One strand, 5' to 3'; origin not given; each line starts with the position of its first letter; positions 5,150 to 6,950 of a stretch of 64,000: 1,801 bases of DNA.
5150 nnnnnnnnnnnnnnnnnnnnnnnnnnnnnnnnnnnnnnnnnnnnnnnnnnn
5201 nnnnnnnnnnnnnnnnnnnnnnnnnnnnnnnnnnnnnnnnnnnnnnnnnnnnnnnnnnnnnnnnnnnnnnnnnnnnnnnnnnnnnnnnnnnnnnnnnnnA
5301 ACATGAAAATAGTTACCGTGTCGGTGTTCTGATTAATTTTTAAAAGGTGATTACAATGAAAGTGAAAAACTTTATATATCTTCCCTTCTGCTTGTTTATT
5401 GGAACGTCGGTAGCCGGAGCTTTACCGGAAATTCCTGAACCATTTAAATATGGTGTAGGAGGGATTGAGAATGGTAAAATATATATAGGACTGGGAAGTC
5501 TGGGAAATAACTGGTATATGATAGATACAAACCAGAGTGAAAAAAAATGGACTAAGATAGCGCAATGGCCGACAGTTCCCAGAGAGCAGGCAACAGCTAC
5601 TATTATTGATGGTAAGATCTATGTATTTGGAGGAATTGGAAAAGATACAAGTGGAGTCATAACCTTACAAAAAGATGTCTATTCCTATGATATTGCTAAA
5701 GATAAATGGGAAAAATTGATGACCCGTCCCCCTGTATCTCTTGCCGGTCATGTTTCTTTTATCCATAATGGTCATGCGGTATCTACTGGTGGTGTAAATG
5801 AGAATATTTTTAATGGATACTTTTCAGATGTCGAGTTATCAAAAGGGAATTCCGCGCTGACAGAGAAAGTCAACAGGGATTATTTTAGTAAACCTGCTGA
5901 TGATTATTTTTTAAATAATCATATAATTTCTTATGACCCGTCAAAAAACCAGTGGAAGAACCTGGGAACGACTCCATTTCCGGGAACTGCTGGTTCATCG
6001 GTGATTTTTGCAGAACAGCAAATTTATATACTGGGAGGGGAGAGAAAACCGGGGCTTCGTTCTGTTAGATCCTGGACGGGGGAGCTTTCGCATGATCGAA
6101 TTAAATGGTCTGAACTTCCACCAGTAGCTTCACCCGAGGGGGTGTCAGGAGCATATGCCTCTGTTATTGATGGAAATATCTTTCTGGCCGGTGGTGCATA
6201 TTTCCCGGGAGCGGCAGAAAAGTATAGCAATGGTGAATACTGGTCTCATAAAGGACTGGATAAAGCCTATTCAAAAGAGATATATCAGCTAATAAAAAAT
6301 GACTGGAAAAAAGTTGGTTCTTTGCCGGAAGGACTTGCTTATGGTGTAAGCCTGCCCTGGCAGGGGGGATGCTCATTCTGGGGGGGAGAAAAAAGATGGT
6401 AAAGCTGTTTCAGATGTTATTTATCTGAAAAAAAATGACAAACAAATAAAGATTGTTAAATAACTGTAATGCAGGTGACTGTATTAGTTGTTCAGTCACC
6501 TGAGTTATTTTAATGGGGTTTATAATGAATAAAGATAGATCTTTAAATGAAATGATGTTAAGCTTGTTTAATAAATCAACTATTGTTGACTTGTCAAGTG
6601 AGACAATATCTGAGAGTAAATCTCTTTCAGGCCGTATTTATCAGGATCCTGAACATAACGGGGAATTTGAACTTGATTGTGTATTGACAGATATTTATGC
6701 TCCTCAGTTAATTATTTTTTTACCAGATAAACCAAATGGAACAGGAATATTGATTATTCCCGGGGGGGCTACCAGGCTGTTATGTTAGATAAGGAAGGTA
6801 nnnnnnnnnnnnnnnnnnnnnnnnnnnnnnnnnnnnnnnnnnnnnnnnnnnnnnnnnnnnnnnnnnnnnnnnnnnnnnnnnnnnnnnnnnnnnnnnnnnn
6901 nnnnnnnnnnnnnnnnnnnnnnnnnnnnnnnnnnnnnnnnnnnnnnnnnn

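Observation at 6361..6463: nanM C-terminus needs two compensating G-run corrections to match NanM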

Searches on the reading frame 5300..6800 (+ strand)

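Call 24: search_solved_structures(query=L001:3057-4163:+, show_alignments=1)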
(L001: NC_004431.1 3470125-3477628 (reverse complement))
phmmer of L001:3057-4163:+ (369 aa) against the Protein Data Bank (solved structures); distinct sequences matched with E-value up to 0.001: 70 (the best 60 are shown).
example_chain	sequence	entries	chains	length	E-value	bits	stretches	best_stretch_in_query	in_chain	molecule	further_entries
2uvk_A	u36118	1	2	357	9.2e-108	364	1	22-366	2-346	YJHT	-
8pjw_A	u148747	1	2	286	2.9e-13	53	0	187-280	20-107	SAKe6FE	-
7ona_A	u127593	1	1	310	6.7e-12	48.5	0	185-281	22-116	SAKe6AC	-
8pjr_A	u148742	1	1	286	8.5e-12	48.1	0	188-280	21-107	SAKe6AC-LB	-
7pvp_A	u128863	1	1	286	6.5e-11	45.2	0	186-280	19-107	SAKe6BC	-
9tsn_A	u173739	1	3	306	2.2e-10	43.5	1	39-155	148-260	Kelch protein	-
2woz_A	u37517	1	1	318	6.2e-09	38.7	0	84-148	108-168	KELCH REPEAT AND BTB DOMAIN-CONTAINING PROTEIN 10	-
9y8j_A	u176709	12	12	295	1.3e-08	37.6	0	192-287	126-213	Kelch-like protein 12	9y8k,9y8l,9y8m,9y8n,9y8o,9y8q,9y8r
2vpj_A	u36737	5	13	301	1.5e-08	37.4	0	192-287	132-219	KELCH-LIKE PROTEIN 12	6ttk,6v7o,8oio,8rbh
5a10_A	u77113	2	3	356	2e-08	37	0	48-121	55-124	THIOCYANATE FORMING PROTEIN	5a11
8pjy_A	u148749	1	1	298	2e-08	37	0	59-148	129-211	SAKe6EEref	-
7onh_A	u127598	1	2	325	1.8e-07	33.9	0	188-280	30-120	SAKe6BE-L3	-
7qzq_A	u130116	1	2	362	5.3e-07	32.3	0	185-282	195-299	Kelch repeat and BTB domain-containing protein 12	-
8pju_A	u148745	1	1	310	2e-06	30.4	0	186-283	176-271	SAKe6DEtal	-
7k2f_X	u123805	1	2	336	1.6e-05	27.5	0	137-282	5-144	Kelch-like ECH-associated protein 1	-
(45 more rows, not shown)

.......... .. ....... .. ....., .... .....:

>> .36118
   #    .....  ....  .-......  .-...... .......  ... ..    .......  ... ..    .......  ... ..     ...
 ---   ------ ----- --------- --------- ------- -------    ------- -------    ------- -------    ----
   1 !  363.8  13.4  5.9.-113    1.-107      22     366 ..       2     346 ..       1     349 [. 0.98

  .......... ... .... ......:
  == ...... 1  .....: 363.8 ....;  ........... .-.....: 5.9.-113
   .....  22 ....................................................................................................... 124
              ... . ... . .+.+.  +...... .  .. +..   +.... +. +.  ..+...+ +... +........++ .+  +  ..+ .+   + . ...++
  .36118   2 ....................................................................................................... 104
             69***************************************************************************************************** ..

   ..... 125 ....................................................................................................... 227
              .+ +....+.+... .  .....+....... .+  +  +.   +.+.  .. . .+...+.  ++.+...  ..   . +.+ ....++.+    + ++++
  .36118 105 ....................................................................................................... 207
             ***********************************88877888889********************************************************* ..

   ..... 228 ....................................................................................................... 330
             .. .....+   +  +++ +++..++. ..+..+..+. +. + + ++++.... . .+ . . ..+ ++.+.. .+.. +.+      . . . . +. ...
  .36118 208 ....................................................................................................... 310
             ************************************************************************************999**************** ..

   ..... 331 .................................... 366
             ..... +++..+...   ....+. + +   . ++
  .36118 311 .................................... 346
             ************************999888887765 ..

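Call 25: search_protein_families(library=ncbifam, proteins=[L001:3057-4163:+])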
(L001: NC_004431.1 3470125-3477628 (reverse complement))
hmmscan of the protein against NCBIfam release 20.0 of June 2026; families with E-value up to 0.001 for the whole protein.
L001:3057-4163:+ (369 aa): 3 families
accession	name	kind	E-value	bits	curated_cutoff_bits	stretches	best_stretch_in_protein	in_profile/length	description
NF010730.0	PRK14131.1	subfamily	2.4e-149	497.3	416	1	4-368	8-383/384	N-acetylneuraminate epimerase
TIGR03547.1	muta_rot_YjhT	subfamily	2.4e-143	477.5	256.35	1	23-360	1-345/346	YjhT family mutarotase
TIGR03548.1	mutarot_permut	subfamily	2e-46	158.6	243.2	2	22-236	106-319/323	cyclically-permuted mutarotase family protein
